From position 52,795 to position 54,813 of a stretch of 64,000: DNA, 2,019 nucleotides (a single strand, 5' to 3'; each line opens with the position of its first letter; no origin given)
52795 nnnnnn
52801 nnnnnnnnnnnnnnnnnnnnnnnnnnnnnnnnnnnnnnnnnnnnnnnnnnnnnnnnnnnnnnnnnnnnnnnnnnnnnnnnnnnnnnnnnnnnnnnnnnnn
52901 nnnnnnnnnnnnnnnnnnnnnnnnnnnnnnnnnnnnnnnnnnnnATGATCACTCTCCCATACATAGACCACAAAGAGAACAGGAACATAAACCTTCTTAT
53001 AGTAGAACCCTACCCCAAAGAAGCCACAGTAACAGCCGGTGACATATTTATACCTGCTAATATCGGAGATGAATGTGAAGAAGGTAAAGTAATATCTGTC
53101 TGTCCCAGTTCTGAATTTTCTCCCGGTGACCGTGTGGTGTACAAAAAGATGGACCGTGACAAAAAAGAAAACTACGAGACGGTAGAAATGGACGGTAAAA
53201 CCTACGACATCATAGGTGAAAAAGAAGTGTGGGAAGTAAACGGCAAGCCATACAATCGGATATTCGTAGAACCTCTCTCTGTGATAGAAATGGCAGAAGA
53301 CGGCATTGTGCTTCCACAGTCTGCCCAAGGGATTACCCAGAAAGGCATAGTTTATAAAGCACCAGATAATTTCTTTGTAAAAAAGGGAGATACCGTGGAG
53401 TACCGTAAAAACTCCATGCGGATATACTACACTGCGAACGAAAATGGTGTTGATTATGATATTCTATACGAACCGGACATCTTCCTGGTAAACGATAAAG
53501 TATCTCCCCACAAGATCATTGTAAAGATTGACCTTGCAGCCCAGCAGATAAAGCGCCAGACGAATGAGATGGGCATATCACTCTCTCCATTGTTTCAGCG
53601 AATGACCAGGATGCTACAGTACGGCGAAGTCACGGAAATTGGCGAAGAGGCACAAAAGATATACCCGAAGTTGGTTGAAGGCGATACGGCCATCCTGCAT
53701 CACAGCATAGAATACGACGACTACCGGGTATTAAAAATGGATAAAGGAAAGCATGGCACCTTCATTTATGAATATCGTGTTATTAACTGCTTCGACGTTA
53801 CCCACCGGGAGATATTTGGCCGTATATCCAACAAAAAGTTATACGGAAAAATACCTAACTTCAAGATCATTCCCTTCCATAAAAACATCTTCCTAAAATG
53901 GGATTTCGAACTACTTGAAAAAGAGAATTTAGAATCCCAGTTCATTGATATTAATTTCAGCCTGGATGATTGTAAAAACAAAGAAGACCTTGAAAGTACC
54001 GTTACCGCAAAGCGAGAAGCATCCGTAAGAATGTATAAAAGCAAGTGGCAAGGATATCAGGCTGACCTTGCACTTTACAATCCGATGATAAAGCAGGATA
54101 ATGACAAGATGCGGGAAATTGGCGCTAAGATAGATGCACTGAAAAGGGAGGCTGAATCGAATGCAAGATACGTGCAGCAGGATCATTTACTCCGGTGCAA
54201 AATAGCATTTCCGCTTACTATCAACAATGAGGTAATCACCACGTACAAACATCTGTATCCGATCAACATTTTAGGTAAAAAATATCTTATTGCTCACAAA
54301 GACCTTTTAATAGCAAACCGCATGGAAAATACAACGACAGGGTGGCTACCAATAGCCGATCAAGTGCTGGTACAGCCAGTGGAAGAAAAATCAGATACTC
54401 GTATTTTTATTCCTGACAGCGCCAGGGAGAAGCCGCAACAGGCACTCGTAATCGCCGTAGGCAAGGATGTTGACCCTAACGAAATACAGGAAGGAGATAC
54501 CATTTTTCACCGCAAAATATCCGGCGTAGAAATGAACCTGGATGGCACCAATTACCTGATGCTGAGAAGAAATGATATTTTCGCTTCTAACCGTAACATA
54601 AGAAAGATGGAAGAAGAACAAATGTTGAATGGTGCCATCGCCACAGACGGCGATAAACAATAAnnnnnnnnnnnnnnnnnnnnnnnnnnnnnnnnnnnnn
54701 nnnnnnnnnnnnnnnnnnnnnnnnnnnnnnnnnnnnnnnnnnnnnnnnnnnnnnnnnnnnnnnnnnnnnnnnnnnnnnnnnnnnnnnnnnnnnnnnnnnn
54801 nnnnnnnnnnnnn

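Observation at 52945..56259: Phage-encoded chaperonin pair: GroEL plus a single-chain protein with about five tandem GroES (Cpn10) domains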

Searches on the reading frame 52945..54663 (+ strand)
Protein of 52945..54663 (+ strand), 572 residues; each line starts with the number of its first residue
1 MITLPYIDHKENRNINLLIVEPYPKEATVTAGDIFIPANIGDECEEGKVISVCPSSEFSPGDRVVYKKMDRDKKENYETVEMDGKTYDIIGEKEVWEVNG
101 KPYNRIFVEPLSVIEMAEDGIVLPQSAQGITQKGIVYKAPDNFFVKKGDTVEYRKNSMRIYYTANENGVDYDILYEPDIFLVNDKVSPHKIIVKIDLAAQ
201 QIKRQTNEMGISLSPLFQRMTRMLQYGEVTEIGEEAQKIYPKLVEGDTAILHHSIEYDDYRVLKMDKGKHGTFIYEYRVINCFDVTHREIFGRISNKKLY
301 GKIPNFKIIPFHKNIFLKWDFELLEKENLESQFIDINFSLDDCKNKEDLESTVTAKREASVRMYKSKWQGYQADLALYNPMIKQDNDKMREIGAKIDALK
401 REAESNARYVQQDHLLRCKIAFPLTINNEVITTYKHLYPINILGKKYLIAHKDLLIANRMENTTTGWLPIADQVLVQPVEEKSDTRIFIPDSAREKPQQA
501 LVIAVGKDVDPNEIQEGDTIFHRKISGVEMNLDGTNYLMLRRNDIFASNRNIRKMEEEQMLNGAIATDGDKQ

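Call 3: search_protein_families(library=pfam, proteins=[window:52945-54663:+], max_evalue=10)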
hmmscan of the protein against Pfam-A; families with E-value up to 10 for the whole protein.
window:52945-54663:+ (572 aa): 2 families
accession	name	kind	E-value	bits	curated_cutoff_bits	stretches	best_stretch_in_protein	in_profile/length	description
PF00166.26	Cpn10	-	9.1e-34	115.8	21.1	3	469-547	4-91/93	Chaperonin 10 Kd subunit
PF20780.2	TssR_M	-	0.077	13.1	25.7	1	441-469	52-80/86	TssR second domain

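Call 4: search_protein_families(library=phrogs, proteins=[window:52945-54663:+], max_evalue=0.1)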
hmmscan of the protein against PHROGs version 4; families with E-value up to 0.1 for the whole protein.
window:52945-54663:+ (572 aa): 5 families
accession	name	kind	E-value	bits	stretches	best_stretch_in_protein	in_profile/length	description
phrog_3188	-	other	6.9e-26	90.9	2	469-547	5-92/96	co-chaperonin GroES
phrog_13932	-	other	2.3e-08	35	1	446-547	91-197/200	co-chaperonin GroES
phrog_931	-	head and packaging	5.3e-05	24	0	479-520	24-66/109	head morphogenesis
phrog_16222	-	unknown function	0.021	15.4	1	289-398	62-170/193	-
phrog_19628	-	unknown function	0.089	14.2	0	330-375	10-54/95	-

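Call 6: search_solved_structures(query=window:52945-54660:+, max_evalue=1, show_alignments=2)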
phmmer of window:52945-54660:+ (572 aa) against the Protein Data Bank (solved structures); distinct sequences matched with E-value up to 1: 20.
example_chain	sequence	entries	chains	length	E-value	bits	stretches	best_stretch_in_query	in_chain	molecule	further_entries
7ekq_R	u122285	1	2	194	2.5e-14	56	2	468-547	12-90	Cpn20 co-chaperonin subunit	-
4v4o_O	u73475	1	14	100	2.8e-11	45.9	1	467-547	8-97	cpn10(GroES)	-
1wnr_A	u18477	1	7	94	4.4e-11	45.3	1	469-547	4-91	10 kDa chaperonin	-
1hx5_A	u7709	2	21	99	1.1e-10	44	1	468-547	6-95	10 KDA CHAPERONIN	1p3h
1lep_A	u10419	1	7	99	4.2e-09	38.8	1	469-547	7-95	CHAPERONIN-10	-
8wuw_a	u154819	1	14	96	4.4e-09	38.7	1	469-547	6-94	Co-chaperonin GroES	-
8wux_a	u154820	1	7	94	4.7e-09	38.6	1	469-547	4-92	Co-chaperonin GroES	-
7ekq_Q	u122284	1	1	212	1.4e-08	37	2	463-546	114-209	Chaperonin 23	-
8wuc_a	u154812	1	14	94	3.2e-07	32.5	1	469-547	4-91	Co-chaperonin GroES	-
3nx6_A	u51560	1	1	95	1.7e-06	30.2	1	469-547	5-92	10kDa chaperonin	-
8g7n_O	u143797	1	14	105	0.00044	22.2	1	466-547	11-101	10 kDa heat shock protein, mitochondrial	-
6mrc_V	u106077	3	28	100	0.00049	22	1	467-547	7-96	10 kDa heat shock protein, mitochondrial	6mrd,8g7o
13kk_F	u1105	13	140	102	0.00049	22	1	467-547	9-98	10 kDa heat shock protein, mitochondrial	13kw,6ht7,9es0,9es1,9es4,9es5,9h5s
4pj1_O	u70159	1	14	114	0.00053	21.9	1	467-547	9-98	10 kDa heat shock protein, mitochondrial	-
7ekq_P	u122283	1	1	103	0.017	17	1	464-534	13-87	Chaperonin 11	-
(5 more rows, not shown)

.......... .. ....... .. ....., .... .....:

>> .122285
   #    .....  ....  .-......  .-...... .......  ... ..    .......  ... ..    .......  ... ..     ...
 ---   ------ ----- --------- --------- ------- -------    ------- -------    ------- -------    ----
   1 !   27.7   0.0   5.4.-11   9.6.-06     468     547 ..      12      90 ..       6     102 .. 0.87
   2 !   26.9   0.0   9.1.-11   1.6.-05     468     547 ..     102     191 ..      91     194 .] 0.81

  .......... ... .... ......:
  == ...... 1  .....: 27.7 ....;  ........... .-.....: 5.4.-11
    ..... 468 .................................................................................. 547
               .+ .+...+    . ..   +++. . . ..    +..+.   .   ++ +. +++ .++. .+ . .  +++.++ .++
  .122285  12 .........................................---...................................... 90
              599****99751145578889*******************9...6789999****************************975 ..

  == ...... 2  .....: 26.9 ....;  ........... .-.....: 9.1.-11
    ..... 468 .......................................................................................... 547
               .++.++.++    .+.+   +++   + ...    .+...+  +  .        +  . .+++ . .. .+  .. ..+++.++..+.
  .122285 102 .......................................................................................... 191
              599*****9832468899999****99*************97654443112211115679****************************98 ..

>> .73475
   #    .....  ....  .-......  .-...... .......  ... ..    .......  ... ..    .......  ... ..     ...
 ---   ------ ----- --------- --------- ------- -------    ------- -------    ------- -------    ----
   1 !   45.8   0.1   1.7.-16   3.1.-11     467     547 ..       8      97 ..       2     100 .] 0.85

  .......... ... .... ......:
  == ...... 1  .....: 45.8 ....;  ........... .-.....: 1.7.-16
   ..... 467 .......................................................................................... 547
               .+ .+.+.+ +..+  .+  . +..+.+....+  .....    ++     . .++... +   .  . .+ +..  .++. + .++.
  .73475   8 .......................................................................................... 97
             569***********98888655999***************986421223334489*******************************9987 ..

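Call 7: find_homologous_proteins(query=window:52945-54660:+)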
Query window:52945-54660:+ (572 aa): 36 proteins with E <= 0.001 among 6734 candidates.
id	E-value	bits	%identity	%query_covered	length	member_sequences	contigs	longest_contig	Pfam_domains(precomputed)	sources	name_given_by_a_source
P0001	1.1e-237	808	64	96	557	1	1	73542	PF00166.27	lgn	-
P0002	1.3e-229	782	62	96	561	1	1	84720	PF00166.27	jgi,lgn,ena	jgi:chaperonin GroES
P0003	2.8e-227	774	62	96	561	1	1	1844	PF00166.27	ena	-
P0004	2.6e-226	771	60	99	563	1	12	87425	PF00166.27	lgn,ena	-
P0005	1.2e-224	765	59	99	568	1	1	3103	PF00166.27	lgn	-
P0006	1.1e-158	547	48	95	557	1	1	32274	PF00166.27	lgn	-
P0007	2.7e-155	536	46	96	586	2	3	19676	PF00166.27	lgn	-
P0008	1.1e-150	521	45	95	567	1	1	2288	PF00166.27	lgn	-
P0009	3.0e-148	513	45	96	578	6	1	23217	PF00166.27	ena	-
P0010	1.3e-143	498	44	97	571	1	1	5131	PF00166.27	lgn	-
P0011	9.0e-143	495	44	96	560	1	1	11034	PF00166.27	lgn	-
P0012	6.0e-139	482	45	95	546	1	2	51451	PF00166.27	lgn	-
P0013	1.2e-135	471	43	96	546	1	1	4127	PF00166.27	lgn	-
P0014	2.9e-135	470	48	80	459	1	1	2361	PF00166.27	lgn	-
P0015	1.0e-128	449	40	95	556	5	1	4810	PF00166.27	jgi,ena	-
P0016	1.2e-128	448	42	94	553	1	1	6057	PF00166.27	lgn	-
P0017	4.9e-126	440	42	93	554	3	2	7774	PF00166.27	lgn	-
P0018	1.7e-124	435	39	96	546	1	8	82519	PF00166.27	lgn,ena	-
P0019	2.1e-116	408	39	92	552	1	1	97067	PF00166.27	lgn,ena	-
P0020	2.5e-115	404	39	95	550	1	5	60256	PF00166.27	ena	-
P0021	7.3e-113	396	41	80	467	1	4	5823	PF00166.27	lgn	-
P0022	2.2e-112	395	38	95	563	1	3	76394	PF00166.27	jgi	jgi:co-chaperonin GroES (HSP10)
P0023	4.1e-112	394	40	89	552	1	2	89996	PF00166.27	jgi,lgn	jgi:chaperonin GroES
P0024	1.4e-110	389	43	80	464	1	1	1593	PF00166.27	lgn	-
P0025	3.5e-110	387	44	80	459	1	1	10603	PF00166.27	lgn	-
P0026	4.7e-109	384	40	89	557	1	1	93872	PF00166.27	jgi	jgi:chaperonin GroES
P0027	6.2e-107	377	37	96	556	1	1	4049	PF00166.27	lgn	-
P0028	8.4e-106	373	43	79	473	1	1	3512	PF00166.27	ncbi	-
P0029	4.4e-104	367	37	96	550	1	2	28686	PF00166.27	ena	-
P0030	4.9e-103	364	39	80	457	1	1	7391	PF00166.27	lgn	-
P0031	1.1e-100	356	40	80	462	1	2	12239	PF00166.27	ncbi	-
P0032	7.5e-100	353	41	80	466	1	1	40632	PF00166.27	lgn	-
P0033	4.5e-99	351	41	80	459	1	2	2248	PF00166.27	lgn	-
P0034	1.8e-95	339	40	80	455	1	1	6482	PF00166.27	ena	-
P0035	1.5e-93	332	40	80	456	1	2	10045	PF00166.27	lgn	-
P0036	2.2e-93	332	39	80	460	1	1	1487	PF00166.27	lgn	-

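Call 8: search_dna_similar(query=window:52945-54660:+, collection=phages, mode=protein, max_rows=30)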
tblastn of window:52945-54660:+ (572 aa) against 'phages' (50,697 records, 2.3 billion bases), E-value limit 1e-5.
Records with a match: 8; places in all: 8; records where one place covers at least 80% of the query: 0.
Best place of each record, by identity: <60% 8.
By first word of the organism name: Bacteriophage 5; Listeria 3.
By host as written in the record: - 5; Listeria monocytogenes 3.
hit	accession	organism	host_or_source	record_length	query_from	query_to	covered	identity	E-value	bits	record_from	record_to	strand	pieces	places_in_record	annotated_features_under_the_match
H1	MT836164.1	Bacteriophage sp.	human fecal samples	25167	450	547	17%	35.8%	3e-7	60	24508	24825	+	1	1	record has no annotation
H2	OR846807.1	Listeria phage LM 4-11-1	Listeria monocytogenes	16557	469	554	15%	40.0%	3e-12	76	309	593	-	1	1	record has no annotation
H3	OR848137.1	Listeria phage LM 4-14-1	Listeria monocytogenes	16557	469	554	15%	40.0%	3e-12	76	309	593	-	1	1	record has no annotation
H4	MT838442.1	Bacteriophage sp.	human fecal samples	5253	469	546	14%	43.9%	7e-10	68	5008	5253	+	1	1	record has no annotation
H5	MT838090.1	Bacteriophage sp.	human fecal samples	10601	467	547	14%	40.4%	4e-9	66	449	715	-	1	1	record has no annotation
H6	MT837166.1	Bacteriophage sp.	human fecal samples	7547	460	547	15%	36.5%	8e-9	65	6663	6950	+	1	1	record has no annotation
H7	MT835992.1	Bacteriophage sp.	human fecal samples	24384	467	547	14%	38.2%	1e-8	64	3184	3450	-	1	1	record has no annotation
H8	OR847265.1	Listeria phage LM 4-11-1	Listeria monocytogenes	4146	451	547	17%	30.0%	5e-6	56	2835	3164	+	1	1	record has no annotation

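Call 11: find_encoding_contigs(protein=P0032, flank=6000, max_places=2)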
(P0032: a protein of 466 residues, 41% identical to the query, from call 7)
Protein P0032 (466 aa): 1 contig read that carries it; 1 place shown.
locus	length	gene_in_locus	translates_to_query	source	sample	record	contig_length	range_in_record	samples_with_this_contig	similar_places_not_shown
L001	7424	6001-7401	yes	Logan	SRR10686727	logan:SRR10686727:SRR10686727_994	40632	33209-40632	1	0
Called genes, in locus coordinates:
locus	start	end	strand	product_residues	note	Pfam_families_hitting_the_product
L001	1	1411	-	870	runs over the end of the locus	-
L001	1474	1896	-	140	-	-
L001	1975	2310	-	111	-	-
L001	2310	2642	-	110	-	-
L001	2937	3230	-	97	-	-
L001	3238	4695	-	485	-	-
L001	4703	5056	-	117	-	-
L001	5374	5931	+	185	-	PF25311:WDGH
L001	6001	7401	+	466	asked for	PF00166:Cpn10 (faint)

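Call 13: find_encoding_contigs(protein=P0031, flank=6000, max_places=3)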
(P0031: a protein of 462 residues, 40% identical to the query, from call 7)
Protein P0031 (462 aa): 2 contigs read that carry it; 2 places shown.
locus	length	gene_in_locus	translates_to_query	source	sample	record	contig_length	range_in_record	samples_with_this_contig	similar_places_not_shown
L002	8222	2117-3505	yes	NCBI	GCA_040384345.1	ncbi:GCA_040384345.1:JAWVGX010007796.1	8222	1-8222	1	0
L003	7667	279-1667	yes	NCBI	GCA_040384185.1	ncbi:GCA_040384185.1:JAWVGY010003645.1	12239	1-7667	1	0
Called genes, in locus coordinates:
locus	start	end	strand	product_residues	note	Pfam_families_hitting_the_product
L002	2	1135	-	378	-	?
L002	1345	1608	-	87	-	-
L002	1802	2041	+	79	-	-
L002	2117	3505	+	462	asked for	PF00166:Cpn10 (faint)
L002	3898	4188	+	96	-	PF00166:Cpn10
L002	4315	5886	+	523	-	-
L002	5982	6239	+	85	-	-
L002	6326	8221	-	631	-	?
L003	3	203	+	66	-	?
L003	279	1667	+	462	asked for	PF00166:Cpn10 (faint)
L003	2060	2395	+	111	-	-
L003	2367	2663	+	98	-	-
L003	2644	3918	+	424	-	PF00118:Cpn60_TCP1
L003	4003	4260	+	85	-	-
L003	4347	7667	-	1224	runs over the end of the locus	-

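Call 14: find_encoding_contigs(protein=P0025, flank=6000, max_places=2)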
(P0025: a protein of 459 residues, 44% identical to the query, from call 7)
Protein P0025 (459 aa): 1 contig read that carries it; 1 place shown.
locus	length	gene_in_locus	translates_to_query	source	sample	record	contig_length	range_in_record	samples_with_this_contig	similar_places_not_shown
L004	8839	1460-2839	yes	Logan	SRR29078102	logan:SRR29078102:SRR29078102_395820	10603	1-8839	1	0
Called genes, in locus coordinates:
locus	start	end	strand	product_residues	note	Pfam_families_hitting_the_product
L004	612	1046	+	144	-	PF00075:RNase_H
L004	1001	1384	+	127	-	-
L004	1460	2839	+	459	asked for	PF00166:Cpn10 (faint)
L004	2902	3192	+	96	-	PF00166:Cpn10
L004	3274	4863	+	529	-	PF00118:Cpn60_TCP1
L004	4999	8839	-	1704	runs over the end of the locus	-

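Call 21: predict_structure(alignment_id=A1)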
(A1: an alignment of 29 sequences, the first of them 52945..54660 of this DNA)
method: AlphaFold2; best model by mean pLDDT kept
length: 572 residues; sequences in the alignment: 29
mean_pLDDT: 83.7   pTM: 0.75
mean pLDDT of the five models: 83.7, 82.8, 80.1, 80.0, 79.3
residues with pLDDT >= 90: 242; 70-90: 247; 50-70: 63; < 50: 20
segments of 3 or more residues with pLDDT < 50: 114-118, 120-128, 568-572
pLDDT, mean of each block of 10 residues (from residue 1): 84 89 79 69 85 91 89 72 87 91 93 53 49 93 94 86 84 92 94 93 74 73 91 95 94 90 87 89 86 75 72 93 76 77 88 88 91 91 91 91 86 90 87 91 90 90 84 90 56 70 91 89 85 88 86 68 57 35
secondary structure, 60 per line:
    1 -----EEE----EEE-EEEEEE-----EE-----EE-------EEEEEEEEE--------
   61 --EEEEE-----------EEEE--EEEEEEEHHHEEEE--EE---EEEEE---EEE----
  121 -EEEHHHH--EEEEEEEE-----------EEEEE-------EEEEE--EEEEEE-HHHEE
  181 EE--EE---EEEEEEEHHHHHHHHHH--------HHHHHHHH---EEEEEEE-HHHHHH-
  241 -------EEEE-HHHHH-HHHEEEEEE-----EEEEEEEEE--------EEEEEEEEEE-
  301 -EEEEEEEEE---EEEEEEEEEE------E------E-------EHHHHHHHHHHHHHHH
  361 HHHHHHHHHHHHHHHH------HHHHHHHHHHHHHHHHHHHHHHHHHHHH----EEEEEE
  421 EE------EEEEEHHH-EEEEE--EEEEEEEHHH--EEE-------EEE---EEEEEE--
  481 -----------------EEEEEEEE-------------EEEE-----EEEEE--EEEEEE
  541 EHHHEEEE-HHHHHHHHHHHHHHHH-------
elements in order: E6-8 E13-15 E17-22 E44-52 E63-67 E79-82 E85-91 E95-98 E106-110 E114-116 E122-124 H125-128 E131-138 E150-154 E162-166 E169-174 E179-182 E190-196 H197-206 H215-222 E226-232 H234-239 E248-251 H253-257 E262-267 E273-281 E290-299 E302-310 E314-323 H346-376 H383-410 E415-422 E429-433 E438-442 E445-451 E457-459 E467-469 E473-478 E498-505 E519-522 E528-532 E535-541 E545-548 H550-565

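Call 46: find_encoding_contigs(protein=P0019, flank=10000, max_places=1)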
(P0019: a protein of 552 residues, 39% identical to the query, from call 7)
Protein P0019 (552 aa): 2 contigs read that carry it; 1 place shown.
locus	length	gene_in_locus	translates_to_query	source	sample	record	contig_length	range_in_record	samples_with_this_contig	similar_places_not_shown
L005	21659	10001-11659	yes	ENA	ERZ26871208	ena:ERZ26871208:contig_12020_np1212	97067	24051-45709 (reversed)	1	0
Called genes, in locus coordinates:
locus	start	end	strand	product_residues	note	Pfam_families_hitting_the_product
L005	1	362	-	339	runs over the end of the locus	-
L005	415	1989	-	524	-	-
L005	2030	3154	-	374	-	-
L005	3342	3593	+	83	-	-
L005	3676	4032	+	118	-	-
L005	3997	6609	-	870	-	-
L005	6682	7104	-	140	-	-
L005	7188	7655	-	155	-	-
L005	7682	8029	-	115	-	-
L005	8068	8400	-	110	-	-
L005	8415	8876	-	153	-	-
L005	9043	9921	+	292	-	-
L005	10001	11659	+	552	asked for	PF00166:Cpn10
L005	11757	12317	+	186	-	PF25311:WDGH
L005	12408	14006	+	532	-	PF00118:Cpn60_TCP1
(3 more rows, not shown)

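Call 47: find_encoding_contigs(protein=P0022, flank=10000, max_places=1)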
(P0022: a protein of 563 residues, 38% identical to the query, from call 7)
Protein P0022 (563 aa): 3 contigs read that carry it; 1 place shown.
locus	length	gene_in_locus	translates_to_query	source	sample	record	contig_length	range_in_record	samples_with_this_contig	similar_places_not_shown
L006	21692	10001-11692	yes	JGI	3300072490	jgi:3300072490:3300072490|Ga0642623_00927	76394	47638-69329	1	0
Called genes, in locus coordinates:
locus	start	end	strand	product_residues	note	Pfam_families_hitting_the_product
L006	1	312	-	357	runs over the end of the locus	-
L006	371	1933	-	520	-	-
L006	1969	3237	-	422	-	-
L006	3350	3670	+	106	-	-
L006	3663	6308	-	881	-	-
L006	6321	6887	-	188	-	PF00959:Phage_lysozyme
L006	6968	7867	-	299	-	PF00041:fn3 (faint)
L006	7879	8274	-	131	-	-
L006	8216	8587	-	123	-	-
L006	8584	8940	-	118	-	-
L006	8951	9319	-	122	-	-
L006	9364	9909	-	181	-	-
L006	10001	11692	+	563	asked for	PF00166:Cpn10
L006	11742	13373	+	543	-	PF00118:Cpn60_TCP1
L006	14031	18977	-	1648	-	-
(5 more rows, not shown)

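Call 48: search_protein_representatives(alignment_id=A1)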
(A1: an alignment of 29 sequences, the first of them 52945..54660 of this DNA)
Query: 29 sequences, 551 profile positions. Proteins with E-value up to 0.001 (for the whole library): 13241; up to 1e-10: 1139; up to 1e-30: 38. The best 150 are listed.
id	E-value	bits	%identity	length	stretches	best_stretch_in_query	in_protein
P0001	2.7e-233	791.9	-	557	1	5-548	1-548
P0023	6.5e-230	780.7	-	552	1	3-549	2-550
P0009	5.3e-223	757.9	-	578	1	1-548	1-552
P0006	1.0e-220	750.4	-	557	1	3-548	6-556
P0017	4.2e-217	738.5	-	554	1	2-548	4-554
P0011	1.8e-210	716.6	-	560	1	2-549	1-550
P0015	8.0e-207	704.5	-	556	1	1-549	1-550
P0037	4.2e-198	675.8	-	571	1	5-549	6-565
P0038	2.0e-196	670.2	-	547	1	6-545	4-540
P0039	5.9e-196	668.7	-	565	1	3-548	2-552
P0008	6.6e-195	665.2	-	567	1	3-548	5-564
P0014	4.3e-172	589.9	-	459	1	3-457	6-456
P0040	4.8e-172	589.7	-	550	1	9-547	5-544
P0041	5.1e-168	576.4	-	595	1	3-548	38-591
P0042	3.4e-167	573.7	-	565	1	3-548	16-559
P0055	1.5e-67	244.8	-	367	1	107-454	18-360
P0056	1.5e-65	238.2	-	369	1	103-459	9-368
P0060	1.6e-60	221.6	-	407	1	102-456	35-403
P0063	8.9e-39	149.8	-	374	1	196-548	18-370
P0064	1.7e-35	139.0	-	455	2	194-549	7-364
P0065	1.1e-32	129.8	-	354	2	193-458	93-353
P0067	6.5e-30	120.6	-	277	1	195-459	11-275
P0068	8.3e-30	120.2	-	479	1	223-547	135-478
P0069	4.7e-29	117.7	-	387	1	194-548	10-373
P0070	1.3e-28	116.2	-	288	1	189-457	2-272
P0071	9.0e-28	113.5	-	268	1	193-461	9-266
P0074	1.1e-26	109.9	-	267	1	195-456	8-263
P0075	1.2e-26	109.8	-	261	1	195-455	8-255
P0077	6.4e-26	107.4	-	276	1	189-459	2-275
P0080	1.2e-24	103.3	-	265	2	195-261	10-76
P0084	1.4e-23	99.7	-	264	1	192-461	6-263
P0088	7.4e-23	97.3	-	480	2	205-549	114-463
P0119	7.1e-19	84.1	-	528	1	221-549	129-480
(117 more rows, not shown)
